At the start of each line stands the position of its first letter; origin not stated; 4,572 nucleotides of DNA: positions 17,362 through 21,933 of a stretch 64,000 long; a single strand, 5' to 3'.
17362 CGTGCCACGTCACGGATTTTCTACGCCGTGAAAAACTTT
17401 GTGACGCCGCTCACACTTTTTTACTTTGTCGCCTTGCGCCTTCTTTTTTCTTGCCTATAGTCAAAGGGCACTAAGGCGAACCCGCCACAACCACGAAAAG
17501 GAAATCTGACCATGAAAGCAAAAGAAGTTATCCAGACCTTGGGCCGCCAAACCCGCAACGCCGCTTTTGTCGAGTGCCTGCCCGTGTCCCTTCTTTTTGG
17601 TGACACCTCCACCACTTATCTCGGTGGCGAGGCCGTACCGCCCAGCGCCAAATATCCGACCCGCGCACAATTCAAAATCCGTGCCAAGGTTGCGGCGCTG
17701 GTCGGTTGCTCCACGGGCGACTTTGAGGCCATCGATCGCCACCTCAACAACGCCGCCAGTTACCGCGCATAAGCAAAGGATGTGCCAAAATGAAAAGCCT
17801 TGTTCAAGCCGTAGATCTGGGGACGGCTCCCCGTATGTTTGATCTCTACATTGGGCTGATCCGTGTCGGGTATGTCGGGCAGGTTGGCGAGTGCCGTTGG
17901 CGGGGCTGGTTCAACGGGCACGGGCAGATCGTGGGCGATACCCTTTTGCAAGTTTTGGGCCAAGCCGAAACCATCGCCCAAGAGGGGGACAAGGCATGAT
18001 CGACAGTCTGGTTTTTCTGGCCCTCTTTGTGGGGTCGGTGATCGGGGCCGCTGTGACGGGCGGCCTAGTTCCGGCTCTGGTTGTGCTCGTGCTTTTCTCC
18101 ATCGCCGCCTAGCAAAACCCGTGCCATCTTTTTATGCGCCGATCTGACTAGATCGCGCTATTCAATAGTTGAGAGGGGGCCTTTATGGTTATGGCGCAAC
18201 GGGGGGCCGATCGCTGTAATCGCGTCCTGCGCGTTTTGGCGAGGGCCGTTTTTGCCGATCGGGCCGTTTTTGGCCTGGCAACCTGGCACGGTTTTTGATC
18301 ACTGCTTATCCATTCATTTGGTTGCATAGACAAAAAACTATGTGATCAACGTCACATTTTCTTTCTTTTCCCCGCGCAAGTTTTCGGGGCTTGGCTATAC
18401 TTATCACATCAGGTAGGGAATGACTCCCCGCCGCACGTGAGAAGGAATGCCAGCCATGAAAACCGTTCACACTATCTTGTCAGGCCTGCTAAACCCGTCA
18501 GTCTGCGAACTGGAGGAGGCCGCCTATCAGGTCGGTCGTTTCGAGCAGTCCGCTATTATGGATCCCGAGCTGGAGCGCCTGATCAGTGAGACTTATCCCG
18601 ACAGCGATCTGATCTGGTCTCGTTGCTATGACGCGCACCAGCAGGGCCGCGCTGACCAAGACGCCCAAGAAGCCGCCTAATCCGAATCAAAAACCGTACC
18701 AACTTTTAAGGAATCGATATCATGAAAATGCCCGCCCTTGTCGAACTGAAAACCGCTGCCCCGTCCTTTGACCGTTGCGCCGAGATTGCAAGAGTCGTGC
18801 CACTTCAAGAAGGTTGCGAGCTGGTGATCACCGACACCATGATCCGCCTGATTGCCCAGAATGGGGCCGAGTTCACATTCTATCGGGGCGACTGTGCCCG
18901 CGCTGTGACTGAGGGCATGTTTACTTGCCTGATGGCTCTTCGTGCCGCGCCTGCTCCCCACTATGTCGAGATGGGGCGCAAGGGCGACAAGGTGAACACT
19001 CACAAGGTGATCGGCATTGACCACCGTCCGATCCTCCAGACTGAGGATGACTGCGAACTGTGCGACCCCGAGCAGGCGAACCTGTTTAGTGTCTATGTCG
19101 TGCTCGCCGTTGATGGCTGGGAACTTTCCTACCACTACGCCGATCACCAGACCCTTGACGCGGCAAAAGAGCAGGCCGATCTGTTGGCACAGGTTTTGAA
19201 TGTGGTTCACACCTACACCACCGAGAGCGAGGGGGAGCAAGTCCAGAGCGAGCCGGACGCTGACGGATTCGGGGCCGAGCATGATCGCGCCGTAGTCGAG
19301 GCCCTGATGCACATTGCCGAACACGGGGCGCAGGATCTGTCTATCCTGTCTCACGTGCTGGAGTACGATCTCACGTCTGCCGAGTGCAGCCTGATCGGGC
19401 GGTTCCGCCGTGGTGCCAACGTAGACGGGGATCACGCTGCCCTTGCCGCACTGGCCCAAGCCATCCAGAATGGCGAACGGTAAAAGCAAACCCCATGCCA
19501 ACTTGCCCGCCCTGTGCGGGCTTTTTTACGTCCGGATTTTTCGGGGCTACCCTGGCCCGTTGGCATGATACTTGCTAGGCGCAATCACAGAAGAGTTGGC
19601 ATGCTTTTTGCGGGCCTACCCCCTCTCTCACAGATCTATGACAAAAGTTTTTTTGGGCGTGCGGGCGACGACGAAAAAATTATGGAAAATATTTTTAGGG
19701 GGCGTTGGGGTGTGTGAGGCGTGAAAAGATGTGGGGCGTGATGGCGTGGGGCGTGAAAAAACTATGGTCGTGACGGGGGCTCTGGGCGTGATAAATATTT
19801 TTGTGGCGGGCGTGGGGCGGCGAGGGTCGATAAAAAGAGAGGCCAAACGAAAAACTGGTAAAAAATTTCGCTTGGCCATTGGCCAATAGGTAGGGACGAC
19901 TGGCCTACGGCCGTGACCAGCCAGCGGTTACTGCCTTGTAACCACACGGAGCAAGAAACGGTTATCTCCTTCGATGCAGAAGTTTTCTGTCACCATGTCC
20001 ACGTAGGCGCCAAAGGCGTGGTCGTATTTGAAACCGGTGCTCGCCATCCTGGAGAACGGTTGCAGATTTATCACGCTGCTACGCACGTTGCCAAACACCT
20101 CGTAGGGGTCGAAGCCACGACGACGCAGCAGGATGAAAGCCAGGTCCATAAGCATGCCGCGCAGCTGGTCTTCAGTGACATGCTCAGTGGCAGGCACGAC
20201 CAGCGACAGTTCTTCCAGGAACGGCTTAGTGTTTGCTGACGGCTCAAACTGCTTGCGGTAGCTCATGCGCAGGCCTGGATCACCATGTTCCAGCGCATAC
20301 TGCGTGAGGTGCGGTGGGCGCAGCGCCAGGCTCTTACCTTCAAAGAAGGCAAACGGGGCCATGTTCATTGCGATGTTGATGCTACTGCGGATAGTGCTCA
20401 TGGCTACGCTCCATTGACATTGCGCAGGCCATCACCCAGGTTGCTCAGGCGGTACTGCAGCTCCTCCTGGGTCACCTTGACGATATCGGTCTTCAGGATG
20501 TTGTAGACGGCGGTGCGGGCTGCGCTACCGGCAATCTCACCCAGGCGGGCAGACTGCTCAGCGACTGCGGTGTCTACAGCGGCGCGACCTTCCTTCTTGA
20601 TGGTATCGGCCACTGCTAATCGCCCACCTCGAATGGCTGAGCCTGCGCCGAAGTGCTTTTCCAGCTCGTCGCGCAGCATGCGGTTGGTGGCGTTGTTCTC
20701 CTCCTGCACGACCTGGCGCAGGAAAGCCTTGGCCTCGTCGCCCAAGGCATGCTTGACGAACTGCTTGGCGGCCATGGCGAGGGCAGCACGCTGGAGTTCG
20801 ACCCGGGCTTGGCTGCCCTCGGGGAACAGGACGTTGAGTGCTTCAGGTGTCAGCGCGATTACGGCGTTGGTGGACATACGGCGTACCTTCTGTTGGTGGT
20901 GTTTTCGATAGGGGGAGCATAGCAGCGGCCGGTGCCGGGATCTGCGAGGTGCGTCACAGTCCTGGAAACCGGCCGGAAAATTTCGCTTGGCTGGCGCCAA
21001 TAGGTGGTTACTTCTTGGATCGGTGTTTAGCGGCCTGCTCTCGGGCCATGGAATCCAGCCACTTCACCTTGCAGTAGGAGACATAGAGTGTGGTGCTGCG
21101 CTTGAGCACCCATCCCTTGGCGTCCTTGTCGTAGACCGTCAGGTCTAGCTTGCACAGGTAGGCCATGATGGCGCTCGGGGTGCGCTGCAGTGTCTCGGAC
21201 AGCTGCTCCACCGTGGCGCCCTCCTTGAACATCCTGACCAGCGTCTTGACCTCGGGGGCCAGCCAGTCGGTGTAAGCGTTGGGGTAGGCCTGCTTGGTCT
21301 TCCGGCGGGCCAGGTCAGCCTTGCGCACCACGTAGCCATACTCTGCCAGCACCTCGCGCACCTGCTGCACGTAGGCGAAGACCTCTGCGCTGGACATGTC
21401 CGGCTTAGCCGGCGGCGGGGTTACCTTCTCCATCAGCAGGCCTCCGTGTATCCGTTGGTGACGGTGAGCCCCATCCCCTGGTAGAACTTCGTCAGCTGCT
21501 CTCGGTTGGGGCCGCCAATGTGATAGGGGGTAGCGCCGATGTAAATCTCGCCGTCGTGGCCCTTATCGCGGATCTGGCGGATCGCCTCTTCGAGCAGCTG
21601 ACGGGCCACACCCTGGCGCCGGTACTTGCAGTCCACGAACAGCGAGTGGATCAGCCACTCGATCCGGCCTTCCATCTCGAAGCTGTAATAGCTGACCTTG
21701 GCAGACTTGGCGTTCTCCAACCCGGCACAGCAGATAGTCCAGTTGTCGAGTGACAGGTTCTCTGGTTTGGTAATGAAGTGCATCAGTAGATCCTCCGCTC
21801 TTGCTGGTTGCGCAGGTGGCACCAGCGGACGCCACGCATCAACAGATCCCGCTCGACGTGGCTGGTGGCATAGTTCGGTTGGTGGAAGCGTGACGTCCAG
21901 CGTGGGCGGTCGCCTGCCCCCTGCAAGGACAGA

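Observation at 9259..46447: Phage-wide promoter class: CRP-type dyad TGTGA-N6-TCACA fixed 28-29 nt upstream of a TAnnnT -10, with no -35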

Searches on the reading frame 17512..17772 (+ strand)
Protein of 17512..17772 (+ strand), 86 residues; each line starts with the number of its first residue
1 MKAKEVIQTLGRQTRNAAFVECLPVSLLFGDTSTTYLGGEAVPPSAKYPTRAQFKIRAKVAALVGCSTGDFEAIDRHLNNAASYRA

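Call 20: search_protein_families(library=pfam, max_evalue=0.01, proteins=[window:17512-17772:+])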
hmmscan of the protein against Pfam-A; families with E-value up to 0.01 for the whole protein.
window:17512-17772:+ (86 aa): 0 families

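Call 51: search_protein_families(library=phrogs, max_evalue=0.1, proteins=[window:17512-17772:+])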
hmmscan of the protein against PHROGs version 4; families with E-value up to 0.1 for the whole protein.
window:17512-17772:+ (86 aa): 0 families

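Call 66: search_solved_structures(query=window:17512-17772:+, max_evalue=10, show_alignments=3)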
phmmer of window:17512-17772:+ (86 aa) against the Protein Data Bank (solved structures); distinct sequences matched with E-value up to 10: 3.
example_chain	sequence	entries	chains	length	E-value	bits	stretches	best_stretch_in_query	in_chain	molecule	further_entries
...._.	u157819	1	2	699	1.2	12.6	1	53-80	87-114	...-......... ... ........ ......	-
2p6r_A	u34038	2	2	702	1.2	12.6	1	53-80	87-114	afUHEL308 HELICASE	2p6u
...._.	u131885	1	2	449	1.5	12.3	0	30-76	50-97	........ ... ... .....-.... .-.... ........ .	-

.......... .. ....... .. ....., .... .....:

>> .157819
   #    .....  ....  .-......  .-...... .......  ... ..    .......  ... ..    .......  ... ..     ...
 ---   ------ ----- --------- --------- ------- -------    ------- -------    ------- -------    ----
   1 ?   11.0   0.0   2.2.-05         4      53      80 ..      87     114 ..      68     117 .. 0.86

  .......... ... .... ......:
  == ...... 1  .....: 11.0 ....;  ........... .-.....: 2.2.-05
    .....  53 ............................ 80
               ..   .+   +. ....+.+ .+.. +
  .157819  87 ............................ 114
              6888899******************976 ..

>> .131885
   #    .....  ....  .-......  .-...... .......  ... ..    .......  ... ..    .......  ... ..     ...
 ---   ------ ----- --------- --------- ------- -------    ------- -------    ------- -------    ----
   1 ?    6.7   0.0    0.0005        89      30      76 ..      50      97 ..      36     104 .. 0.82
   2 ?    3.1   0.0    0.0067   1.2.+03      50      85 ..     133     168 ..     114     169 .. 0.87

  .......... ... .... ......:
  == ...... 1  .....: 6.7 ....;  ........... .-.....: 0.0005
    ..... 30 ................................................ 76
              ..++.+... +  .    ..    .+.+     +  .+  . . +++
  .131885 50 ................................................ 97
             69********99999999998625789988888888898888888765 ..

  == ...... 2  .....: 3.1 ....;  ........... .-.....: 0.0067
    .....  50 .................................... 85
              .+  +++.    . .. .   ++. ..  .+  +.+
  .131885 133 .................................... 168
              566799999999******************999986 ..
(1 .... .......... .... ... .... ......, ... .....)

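Call 75: predict_structure(protein=window:17512-17772:+)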
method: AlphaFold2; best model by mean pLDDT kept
length: 86 residues; sequences in the alignment: 1
mean_pLDDT: 48.1   pTM: 0.35
mean pLDDT of the five models: 48.1, 43.0, 42.0, 41.4, 39.5
residues with pLDDT >= 90: 0; 70-90: 0; 50-70: 42; < 50: 44
segments of 3 or more residues with pLDDT < 50: 1-8, 29-48, 51-53, 82-86
pLDDT, mean of each block of 10 residues (from residue 1): 44 51 52 40 42 49 54 56 39
secondary structure, 60 per line:
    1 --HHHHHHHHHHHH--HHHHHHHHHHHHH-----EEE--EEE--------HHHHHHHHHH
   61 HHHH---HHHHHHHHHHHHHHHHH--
elements in order: H3-14 H17-29 E35-37 E40-42 H51-64 H68-84

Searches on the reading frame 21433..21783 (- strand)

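Call 21: search_protein_families(library=pfam, max_evalue=0.01, proteins=[window:21433-21783:-])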
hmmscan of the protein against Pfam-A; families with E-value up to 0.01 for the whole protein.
window:21433-21783:- (116 aa): 6 families
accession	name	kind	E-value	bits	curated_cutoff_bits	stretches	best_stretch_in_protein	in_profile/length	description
PF13673.13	Acetyltransf_10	-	9.6e-08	32.5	23.6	1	44-88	53-98/128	Acetyltransferase (GNAT) domain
PF13508.13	Acetyltransf_7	-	3.2e-07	31.1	27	1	31-105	16-81/84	Acetyltransferase (GNAT) domain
PF00583.31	Acetyltransf_1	-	3.8e-07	30.8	20.7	1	37-83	52-99/116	Acetyltransferase (GNAT) family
PF14542.12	Acetyltransf_CG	-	1.7e-05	25.3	30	1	27-75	9-57/80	GCN5-related N-acetyl-transferase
PF17013.11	Acetyltransf_15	-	2.7e-05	24.1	35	1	29-73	56-103/210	Putative acetyl-transferase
PF13880.12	Acetyltransf_13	-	0.0052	17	22.8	1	45-69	7-31/69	ESCO1/2 acetyl-transferase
